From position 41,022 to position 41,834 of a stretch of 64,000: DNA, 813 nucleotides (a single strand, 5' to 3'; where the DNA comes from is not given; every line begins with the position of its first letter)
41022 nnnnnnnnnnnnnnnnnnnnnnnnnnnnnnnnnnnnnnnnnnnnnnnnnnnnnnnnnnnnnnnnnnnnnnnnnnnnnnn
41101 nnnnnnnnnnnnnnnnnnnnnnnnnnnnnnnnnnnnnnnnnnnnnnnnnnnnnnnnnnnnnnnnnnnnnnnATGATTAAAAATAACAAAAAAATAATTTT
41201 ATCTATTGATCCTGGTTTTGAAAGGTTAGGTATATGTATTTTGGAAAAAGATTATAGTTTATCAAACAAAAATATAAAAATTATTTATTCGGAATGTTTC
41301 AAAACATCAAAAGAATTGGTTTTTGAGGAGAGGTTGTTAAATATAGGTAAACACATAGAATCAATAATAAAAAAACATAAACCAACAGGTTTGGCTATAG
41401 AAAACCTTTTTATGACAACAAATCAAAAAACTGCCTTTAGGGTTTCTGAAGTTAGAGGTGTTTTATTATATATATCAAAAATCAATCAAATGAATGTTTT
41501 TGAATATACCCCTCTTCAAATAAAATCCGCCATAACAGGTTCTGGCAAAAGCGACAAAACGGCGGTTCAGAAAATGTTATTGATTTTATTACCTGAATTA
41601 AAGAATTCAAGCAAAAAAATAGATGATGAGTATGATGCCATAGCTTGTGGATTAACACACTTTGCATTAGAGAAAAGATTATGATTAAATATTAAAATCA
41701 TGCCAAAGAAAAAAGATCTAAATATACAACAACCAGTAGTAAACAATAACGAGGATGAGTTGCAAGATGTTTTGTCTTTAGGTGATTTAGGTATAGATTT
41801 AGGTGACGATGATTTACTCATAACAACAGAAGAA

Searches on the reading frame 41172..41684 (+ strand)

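Call 35: search_protein_families(library=pfam, proteins=[window:41172-41684:+], max_evalue=0.001)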
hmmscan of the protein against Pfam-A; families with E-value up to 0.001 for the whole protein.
window:41172-41684:+ (170 aa): 1 family
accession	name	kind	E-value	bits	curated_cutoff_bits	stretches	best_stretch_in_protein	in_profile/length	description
PF02075.23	RuvC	-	6.6e-31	107.6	22.2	1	9-163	1-148/148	Crossover junction endodeoxyribonuclease RuvC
